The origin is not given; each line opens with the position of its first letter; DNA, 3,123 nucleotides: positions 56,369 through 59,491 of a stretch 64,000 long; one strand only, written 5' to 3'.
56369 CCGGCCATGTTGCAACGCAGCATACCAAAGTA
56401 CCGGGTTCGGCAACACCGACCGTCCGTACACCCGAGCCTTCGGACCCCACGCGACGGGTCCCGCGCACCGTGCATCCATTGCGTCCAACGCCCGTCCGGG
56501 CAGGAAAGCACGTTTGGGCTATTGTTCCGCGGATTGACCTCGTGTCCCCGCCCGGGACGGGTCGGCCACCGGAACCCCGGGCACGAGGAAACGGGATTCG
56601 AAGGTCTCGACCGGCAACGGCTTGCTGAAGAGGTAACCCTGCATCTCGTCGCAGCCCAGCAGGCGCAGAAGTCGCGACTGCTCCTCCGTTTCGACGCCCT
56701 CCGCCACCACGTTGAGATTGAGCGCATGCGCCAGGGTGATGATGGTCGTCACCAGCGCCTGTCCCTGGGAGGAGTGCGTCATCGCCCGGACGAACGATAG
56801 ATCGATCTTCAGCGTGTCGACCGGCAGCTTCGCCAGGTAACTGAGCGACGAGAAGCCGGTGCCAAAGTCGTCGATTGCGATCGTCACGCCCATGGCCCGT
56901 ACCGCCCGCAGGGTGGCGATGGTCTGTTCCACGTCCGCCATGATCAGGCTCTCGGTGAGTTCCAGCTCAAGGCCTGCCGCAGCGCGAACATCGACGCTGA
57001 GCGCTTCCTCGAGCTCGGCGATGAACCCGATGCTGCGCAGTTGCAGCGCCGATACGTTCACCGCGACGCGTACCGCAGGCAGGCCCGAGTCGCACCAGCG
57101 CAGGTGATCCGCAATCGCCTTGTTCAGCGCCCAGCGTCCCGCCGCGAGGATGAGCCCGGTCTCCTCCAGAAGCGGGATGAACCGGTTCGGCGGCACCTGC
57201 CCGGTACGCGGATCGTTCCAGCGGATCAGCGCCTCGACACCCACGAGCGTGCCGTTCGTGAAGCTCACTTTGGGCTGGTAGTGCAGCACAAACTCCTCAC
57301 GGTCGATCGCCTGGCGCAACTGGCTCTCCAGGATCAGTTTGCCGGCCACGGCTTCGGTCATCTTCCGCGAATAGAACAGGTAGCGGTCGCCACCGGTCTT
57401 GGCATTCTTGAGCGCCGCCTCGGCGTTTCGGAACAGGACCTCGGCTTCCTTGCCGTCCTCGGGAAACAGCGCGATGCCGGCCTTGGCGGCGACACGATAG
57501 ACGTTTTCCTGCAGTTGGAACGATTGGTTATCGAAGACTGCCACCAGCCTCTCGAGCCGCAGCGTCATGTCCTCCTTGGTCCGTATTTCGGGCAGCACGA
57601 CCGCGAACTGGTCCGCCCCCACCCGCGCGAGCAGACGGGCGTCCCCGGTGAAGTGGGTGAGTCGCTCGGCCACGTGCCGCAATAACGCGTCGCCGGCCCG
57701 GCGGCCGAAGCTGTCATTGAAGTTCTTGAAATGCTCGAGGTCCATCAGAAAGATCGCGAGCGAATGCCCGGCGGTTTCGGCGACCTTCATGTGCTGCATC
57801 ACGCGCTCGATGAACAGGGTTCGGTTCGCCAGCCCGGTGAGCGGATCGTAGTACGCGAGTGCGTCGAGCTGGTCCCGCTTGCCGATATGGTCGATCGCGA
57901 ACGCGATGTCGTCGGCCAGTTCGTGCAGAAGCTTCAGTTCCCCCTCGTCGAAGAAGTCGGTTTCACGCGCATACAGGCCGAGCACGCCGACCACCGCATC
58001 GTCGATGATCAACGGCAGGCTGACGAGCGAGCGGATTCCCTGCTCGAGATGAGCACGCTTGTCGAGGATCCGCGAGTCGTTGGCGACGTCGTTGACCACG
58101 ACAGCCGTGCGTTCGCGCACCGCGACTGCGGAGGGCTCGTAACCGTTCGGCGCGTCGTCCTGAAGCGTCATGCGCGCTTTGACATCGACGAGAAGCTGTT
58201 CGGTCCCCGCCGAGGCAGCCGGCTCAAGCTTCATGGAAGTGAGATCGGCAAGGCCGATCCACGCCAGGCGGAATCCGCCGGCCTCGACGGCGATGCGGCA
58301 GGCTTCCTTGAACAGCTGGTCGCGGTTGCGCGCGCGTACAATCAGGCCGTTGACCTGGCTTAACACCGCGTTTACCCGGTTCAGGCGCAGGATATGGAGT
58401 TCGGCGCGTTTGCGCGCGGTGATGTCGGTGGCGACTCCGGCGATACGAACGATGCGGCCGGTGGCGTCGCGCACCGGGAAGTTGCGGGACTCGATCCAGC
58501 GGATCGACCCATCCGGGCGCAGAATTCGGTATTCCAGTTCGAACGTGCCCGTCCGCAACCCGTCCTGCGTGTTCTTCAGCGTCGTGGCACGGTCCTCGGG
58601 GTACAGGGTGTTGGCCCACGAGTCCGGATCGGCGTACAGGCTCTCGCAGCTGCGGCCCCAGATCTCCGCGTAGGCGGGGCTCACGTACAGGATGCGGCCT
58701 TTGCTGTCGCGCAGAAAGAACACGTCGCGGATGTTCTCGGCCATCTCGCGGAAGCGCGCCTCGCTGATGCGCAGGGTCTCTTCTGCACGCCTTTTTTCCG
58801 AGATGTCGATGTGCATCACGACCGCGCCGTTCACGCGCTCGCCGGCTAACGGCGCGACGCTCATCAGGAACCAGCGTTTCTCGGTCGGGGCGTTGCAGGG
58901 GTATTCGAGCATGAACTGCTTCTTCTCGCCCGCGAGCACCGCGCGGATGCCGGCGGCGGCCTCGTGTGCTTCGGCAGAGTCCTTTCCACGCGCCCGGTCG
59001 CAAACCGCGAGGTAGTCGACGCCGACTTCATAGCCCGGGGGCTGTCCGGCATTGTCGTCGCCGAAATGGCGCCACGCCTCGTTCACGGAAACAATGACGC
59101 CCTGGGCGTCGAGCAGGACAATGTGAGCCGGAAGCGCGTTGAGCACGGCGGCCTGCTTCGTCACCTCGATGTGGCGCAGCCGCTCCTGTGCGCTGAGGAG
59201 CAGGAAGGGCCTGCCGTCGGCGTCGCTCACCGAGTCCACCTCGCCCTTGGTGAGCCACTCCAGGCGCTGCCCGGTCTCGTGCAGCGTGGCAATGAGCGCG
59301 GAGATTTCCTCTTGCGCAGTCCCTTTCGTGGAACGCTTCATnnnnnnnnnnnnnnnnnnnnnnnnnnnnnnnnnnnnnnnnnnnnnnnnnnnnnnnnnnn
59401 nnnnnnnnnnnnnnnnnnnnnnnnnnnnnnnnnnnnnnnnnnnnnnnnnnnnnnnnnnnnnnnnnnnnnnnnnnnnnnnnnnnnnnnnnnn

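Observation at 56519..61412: KaiC-KaiB wired directly to a c-di-GMP phosphodiesterase (no kaiA in the window): candidate undescribed timer or switch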

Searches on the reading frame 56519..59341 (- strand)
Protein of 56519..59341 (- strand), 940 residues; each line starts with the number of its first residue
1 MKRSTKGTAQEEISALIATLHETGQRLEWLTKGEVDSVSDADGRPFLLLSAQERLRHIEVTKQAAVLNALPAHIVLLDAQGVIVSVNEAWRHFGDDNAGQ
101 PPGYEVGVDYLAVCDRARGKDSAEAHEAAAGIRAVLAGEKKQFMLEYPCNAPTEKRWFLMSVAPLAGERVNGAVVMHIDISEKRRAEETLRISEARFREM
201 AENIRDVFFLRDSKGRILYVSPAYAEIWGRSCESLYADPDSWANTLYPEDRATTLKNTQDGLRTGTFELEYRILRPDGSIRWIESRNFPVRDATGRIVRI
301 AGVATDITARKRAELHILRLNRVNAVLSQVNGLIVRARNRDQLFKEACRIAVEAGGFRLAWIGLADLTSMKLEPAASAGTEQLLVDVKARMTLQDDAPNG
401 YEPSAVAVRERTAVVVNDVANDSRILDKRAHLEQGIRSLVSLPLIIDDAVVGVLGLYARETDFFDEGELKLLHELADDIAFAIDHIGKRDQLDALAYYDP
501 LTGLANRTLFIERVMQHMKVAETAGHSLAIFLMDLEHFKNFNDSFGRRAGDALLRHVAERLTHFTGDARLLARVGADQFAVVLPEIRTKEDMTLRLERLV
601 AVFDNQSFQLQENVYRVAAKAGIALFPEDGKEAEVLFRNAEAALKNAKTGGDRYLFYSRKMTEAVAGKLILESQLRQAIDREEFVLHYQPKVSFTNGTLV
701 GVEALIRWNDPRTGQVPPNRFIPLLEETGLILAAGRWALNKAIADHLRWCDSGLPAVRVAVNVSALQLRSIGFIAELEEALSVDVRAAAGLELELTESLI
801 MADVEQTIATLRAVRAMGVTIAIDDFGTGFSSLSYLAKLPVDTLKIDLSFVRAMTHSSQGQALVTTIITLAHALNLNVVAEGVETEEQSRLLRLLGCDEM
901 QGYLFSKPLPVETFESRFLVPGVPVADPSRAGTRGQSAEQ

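Call 4: search_protein_families(library=pfam, proteins=[window:56519-59341:-], max_evalue=0.01)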
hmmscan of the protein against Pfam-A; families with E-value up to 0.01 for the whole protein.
window:56519-59341:- (940 aa): 10 families
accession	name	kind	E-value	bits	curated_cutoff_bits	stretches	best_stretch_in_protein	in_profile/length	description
PF00563.25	EAL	-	4.8e-72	242.6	31.3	1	674-908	3-236/236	EAL domain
PF00990.26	GGDEF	-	3.7e-37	128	23.8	1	496-651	1-158/161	Diguanylate cyclase, GGDEF domain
PF13185.12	GAF_2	-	2.6e-22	79.9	28.6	1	338-484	2-136/136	GAF domain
PF08448.16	PAS_4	-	3.9e-21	75.8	23.1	2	202-312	2-110/110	PAS fold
PF08447.18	PAS_3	-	7.3e-21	74.7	25.6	1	217-304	1-89/89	PAS fold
PF00989.32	PAS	-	5.4e-15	55.8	22.6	1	196-307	2-113/113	PAS fold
PF13426.13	PAS_9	-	6.7e-13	49.3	27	1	206-309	2-103/103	PAS domain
PF01590.32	GAF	-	7e-12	46.5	22.4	1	340-483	2-133/133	GAF domain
PF13188.13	PAS_8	-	2.7e-09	37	21.8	1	195-249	1-53/65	PAS domain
PF13492.12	GAF_3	-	2.5e-08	34.8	27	1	341-485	3-129/129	GAF domain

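Call 6: search_protein_families(library=ncbifam, proteins=[window:56519-59341:-], max_evalue=0.001)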
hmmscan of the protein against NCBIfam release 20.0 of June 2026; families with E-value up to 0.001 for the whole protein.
window:56519-59341:- (940 aa): 35 families (the best 25 are shown)
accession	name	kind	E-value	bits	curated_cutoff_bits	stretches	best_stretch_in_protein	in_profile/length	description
NF045675.1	PhdiestaseDibA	equivalog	8.3e-126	420.8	980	1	489-914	196-621/623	phosphodiesterase DibA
NF053781.1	cdiGMPphdstlr2612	equivalog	6.3e-118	395.1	1600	3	466-918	813-1265/1268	Tlr1612 family c-di-GMP phosphodiesterase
NF008467.0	PRK11359.1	equivalog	4.1e-107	359.1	857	1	207-913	149-787/800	oxygen-sensing cyclic-di-GMP phosphodiesterase DosP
NF007474.0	PRK10060.1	equivalog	3.9e-104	349.2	782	1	489-916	230-652/663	cyclic di-GMP phosphodiesterase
NF052458.1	PhdiestGepA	equivalog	4.3e-101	339.5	1200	1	495-914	424-837/840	phosphodiesterase GepA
NF008807.1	PRK11829.1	equivalog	1.6e-76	257.8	733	1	494-921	240-665/670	biofilm formation regulator HmsP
NF007298.0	PRK09776.1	equivalog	5.3e-72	243.1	1135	2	491-914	679-1102/1111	diguanylate cyclase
NF007839.0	PRK10551.1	equivalog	8.3e-51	173.1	461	1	673-916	266-508/518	cyclic di-GMP phosphodiesterase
NF052596.1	RR_EAL_PvrR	equivalog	2.4e-48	164.7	580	1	668-917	140-388/398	response regulator cyclic di-GMP phosphodiesterase PvrR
NF045673.1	c-di-GMPRcptLapD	equivalog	8.9e-46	156.4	1020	1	488-910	228-646/647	cyclic di-GMP receptor LapD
NF008281.1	PRK11059.1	equivalog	2.6e-44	151.6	663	1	476-911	200-632/633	RNase E specificity factor CsrD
NF007423.1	PRK09966.1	equivalog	2.1e-32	112.5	325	1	488-648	231-390/390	diguanylate cyclase DgcN/YfiN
TIGR00254.1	GGDEF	domain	1.4e-31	109.5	37.4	1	492-656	1-165/168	diguanylate cyclase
NF038266.1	diguan_SiaD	equivalog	1.3e-26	93.5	290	1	490-651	88-248/252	biofilm regulation diguanylate cyclase SiaD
TIGR00229.1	sensory_box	domain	1.2e-25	90.1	22.9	1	193-314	3-123/126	PAS domain S-box protein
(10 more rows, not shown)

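Call 11: find_encoding_contigs(protein=window:56519-59341:-, flank=10000, max_places=6)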
Protein window:56519-59341:- (940 aa): no gene with exactly this product is on record in the collection.
